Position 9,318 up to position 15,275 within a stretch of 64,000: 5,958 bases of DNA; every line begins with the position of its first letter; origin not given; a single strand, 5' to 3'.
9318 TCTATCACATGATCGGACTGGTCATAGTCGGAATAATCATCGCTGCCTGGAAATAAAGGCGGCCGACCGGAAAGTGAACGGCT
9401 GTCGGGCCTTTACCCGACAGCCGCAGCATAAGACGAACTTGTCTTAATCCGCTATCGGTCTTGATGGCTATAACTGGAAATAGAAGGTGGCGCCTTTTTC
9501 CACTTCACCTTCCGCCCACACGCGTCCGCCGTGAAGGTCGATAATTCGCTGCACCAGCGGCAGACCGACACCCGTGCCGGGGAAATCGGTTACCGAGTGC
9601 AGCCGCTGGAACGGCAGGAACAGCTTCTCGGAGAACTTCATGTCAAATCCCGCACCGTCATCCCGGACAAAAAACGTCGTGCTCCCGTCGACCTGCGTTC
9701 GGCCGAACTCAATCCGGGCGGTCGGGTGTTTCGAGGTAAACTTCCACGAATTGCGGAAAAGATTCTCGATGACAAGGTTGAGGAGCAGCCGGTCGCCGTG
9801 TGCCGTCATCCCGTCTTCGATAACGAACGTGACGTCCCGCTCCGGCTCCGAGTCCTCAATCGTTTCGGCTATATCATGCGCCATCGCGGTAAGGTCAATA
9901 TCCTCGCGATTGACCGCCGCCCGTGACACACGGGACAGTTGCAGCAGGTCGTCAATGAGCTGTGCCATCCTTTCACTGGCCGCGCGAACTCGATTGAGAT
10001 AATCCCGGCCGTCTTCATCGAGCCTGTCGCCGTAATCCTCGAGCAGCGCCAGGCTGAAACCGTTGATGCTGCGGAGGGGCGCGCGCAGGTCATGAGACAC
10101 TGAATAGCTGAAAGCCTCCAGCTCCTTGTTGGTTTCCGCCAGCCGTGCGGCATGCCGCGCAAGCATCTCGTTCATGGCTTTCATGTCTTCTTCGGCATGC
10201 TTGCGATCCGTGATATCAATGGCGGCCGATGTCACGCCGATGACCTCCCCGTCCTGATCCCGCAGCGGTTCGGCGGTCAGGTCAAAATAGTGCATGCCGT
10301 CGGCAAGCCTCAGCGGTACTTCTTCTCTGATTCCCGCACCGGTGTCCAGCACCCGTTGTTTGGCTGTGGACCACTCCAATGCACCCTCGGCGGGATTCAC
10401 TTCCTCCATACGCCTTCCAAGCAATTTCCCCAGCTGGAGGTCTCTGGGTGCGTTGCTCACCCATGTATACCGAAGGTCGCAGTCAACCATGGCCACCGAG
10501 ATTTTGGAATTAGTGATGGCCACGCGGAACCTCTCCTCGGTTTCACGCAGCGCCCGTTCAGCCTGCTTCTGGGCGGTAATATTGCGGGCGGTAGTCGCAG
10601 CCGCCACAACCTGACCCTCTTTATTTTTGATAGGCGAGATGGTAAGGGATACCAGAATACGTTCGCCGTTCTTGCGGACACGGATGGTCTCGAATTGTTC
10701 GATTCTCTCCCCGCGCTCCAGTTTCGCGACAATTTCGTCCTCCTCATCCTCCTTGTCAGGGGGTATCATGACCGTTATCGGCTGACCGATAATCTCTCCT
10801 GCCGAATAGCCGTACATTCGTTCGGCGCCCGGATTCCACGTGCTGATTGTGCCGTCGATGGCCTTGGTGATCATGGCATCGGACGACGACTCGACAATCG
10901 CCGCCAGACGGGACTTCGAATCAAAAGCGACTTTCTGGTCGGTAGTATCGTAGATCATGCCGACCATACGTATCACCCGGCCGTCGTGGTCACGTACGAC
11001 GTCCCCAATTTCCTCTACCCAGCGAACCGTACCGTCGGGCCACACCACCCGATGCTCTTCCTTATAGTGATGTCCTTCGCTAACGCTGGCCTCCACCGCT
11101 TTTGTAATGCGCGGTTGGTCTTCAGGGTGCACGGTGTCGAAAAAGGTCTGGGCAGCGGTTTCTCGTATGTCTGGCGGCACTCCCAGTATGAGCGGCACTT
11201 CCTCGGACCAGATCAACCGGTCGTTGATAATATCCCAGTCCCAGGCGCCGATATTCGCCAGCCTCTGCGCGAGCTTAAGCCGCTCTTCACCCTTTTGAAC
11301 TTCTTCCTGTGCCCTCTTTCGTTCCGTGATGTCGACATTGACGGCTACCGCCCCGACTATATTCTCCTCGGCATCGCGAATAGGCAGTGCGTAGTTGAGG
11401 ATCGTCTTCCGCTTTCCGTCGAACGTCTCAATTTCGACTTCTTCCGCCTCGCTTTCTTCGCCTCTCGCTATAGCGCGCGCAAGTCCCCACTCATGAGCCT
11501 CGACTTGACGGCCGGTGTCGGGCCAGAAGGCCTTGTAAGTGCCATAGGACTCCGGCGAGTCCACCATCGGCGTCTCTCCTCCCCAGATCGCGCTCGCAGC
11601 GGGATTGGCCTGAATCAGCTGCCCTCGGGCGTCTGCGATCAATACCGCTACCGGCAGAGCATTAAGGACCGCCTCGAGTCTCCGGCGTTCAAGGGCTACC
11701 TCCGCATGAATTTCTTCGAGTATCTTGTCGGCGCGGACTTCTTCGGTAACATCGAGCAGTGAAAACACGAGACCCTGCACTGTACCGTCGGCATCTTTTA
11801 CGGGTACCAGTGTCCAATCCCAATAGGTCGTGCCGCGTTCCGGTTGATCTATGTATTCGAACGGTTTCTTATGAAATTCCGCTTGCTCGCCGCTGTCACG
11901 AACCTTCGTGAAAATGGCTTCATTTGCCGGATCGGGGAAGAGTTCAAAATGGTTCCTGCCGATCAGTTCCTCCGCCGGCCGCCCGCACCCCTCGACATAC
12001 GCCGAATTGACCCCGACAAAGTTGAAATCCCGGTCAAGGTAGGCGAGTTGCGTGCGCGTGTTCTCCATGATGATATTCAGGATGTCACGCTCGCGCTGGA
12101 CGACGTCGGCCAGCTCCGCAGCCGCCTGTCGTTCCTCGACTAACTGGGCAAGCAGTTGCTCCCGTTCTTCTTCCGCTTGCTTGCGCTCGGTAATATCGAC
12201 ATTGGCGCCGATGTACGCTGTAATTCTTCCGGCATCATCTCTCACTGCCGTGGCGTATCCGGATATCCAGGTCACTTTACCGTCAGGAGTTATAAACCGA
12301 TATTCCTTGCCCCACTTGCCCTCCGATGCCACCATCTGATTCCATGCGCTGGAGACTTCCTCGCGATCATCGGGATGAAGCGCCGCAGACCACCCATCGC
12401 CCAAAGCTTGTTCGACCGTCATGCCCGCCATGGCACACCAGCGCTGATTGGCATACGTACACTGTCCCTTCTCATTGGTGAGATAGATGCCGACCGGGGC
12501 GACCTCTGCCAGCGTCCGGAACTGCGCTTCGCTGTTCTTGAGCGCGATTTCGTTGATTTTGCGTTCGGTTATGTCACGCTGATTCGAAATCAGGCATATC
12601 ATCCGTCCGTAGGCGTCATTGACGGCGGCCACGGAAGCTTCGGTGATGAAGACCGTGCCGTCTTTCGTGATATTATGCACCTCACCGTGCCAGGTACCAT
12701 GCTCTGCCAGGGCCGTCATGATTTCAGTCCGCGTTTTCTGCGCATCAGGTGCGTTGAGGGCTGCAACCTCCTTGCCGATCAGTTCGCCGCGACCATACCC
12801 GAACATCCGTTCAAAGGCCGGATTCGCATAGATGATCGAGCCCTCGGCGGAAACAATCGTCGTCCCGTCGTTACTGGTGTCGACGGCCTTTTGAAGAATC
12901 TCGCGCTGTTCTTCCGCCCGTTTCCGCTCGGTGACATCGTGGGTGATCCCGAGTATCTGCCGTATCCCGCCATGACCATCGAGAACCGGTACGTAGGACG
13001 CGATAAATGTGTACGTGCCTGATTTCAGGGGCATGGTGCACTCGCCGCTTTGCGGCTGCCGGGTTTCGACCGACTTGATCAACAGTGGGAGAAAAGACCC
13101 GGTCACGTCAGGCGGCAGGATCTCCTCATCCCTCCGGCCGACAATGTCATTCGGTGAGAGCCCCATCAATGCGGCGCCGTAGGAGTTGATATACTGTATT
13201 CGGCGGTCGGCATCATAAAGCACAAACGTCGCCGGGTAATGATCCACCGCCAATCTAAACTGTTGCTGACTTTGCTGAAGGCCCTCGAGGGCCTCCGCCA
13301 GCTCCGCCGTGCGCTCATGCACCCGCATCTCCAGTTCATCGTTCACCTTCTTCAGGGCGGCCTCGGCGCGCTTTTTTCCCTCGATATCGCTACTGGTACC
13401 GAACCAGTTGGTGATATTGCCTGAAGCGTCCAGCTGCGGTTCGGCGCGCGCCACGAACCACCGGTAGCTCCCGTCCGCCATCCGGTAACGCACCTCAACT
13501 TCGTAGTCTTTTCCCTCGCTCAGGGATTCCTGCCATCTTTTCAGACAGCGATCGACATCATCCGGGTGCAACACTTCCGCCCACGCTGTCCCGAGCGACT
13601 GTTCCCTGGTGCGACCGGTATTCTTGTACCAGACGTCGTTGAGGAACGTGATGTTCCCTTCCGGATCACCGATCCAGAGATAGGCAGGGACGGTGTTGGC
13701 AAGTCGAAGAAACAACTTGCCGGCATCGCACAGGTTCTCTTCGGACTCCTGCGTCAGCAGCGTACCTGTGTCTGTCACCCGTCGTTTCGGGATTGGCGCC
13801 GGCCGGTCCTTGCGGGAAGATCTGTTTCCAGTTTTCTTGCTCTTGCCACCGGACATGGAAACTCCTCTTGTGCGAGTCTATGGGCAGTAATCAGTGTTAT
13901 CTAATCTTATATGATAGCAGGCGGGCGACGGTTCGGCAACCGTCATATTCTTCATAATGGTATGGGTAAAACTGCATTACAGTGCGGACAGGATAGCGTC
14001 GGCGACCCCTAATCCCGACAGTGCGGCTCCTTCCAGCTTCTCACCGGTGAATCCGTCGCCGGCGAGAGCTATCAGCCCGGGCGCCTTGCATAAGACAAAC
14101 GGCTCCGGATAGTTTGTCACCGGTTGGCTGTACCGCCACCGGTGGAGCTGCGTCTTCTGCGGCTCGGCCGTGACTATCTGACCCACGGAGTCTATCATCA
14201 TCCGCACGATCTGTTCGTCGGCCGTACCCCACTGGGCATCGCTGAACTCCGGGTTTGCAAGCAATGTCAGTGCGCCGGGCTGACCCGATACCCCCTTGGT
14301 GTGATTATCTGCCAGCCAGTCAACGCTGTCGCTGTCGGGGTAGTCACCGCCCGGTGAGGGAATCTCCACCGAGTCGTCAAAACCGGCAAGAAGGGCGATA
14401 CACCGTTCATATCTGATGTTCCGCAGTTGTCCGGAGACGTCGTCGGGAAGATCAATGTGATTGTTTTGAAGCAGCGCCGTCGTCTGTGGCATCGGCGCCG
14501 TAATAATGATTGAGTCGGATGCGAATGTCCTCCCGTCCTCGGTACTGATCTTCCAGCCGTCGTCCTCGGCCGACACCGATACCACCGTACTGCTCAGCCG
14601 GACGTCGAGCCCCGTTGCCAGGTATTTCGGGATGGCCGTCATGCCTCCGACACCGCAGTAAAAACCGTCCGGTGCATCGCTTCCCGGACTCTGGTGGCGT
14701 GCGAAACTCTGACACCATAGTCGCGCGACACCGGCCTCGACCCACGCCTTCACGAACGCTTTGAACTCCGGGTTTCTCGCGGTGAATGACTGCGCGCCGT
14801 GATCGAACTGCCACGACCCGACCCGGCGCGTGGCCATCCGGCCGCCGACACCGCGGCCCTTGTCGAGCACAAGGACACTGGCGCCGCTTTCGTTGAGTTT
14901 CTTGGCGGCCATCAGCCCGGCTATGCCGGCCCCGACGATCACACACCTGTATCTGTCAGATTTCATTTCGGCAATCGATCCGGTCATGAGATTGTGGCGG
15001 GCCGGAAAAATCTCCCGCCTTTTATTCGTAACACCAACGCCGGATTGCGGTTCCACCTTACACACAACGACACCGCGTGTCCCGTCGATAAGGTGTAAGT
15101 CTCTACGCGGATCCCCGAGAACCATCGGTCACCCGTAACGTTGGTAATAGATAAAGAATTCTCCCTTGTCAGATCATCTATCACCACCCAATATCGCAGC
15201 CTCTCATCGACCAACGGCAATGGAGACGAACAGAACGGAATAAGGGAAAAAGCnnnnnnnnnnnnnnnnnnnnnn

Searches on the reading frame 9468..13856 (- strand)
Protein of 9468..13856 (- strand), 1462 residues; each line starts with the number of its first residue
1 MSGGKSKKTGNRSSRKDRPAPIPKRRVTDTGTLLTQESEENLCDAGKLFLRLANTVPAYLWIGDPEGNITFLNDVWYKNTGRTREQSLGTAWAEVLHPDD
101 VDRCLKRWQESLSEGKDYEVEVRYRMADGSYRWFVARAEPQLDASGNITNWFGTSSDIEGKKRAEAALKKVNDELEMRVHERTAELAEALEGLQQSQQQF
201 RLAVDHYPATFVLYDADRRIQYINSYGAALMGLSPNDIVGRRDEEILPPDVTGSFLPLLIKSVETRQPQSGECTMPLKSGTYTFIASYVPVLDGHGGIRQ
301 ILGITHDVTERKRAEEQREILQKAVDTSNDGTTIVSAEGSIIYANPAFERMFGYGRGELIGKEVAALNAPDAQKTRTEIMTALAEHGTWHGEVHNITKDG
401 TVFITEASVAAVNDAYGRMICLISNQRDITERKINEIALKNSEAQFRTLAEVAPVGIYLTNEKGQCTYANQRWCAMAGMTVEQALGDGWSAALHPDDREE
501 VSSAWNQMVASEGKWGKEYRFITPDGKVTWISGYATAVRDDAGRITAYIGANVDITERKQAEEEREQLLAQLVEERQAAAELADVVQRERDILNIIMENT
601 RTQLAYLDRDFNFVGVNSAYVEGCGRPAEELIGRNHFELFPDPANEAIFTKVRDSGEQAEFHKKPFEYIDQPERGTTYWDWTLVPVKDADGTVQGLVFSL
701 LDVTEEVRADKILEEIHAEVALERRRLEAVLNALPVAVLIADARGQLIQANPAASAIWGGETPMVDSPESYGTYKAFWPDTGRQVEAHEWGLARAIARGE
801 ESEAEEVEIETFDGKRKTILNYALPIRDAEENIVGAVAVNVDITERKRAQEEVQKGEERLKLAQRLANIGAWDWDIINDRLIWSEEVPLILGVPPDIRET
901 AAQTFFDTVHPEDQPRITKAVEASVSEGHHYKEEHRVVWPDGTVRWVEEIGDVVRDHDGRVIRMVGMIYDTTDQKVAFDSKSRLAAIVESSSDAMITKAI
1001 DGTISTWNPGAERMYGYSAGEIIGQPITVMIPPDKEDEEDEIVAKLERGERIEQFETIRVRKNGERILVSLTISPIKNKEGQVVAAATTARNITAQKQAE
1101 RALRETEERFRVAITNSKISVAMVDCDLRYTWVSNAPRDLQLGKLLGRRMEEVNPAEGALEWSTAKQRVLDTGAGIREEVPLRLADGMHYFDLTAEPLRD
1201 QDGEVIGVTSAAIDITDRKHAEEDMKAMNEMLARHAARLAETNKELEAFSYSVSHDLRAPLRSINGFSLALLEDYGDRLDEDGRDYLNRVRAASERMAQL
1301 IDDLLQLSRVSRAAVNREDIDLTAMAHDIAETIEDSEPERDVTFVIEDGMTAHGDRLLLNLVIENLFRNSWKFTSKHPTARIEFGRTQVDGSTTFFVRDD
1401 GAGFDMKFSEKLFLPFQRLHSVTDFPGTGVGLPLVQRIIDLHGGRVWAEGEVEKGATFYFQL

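Call 86: search_protein_families(library=pfam, proteins=[window:9468-13856:-], max_evalue=0.001)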
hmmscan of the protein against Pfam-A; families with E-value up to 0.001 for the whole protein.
window:9468-13856:- (1462 aa): 15 families
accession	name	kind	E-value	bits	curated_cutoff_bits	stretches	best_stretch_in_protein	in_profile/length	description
PF08448.16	PAS_4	-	6.3e-123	403.4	23.1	8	205-313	2-110/110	PAS fold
PF13426.13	PAS_9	-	1.5e-102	337.2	27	6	330-431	2-103/103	PAS domain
PF08447.18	PAS_3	-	5.2e-99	325.1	25.6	5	882-967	3-88/89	PAS fold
PF00989.32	PAS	-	1.1e-94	312.6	22.6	8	983-1085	2-105/113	PAS fold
PF13188.13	PAS_8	-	1.4e-45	152.2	21.8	4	320-372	2-55/65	PAS domain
PF13596.12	PAS_10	-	7.8e-20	71.9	22.1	0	1116-1216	7-106/106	PAS domain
PF02518.31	HATPase_c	-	2.6e-19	70.1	26.4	1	1354-1462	1-107/111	Histidine kinase-, DNA gyrase B-, and HSP90-like ATPase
PF00512.31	HisKA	-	8.5e-15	55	26.9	1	1247-1310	3-63/66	His Kinase A (phospho-acceptor) domain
PF12860.13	PAS_7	-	1.5e-07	32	27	0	602-710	6-114/115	PAS fold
PF08348.17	PAS_6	-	3e-06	27.5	27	0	781-850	42-113/115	YheO-like PAS domain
PF24820.1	Diguanyl_cycl_sensor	-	3.6e-05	24.1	28.1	0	988-1081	2-101/109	Diguanylate cyclase-like sensor domain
PF08670.17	MEKHLA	-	9.3e-05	22.8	23.7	0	1011-1092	58-140/143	MEKHLA domain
PF02743.24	dCache_1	-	0.00048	20.2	45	0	794-844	103-153/240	Cache domain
PF17765.7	MLTR_LBD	-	0.00075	20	26.3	0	724-790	2-68/168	MmyB-like transcription regulator ligand binding domain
PF17202.10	sCache_3_3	-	0.00093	19.9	28.8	0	1196-1217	78-99/107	Single cache domain 3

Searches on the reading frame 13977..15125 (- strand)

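Call 86: search_protein_families(library=pfam, proteins=[window:13977-15125:-], max_evalue=0.001)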
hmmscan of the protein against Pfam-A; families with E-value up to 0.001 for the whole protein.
window:13977-15125:- (382 aa): 12 families
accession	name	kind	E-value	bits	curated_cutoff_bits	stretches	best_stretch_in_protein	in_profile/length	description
PF01593.30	Amino_oxidase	-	5.1e-29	102.3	19.8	2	157-379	197-443/443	Flavin containing amine oxidoreductase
PF13450.12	NAD_binding_8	-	6.6e-18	65.2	21.9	1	63-127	1-67/68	NAD(P)-binding Rossmann-like domain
PF03486.20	HI0933_like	-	2.6e-10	40.6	50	1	60-215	2-170/244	HI0933-like protein Rossmann domain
PF07992.20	Pyr_redox_2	-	3.5e-08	33.6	26.1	1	59-97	1-40/291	Pyridine nucleotide-disulphide oxidoreductase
PF01266.30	DAO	-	7.5e-08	32.7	27.9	1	61-106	2-47/353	FAD dependent oxidoreductase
PF00890.30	FAD_binding_2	-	4.9e-07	29.7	20.4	1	62-112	3-53/414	FAD binding domain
PF12831.13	FAD_oxidored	-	1.7e-06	28.1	27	1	62-188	3-118/416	FAD dependent oxidoreductase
PF13738.12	Pyr_redox_3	-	1.5e-05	24.9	30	0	62-91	1-31/305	Pyridine nucleotide-disulphide oxidoreductase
PF13454.12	NAD_binding_9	-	2.3e-05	24.9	21.8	0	62-98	1-41/155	FAD-NAD(P)-binding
PF01494.25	FAD_binding_3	-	0.00026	20.8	22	1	61-90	4-33/349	FAD binding domain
PF00070.33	Pyr_redox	-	0.00034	21.5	22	0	60-93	1-34/82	Pyridine nucleotide-disulphide oxidoreductase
PF01262.27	AlaDh_PNT_C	-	0.00066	19.6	23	0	58-89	28-59/214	Alanine dehydrogenase/PNT, C-terminal domain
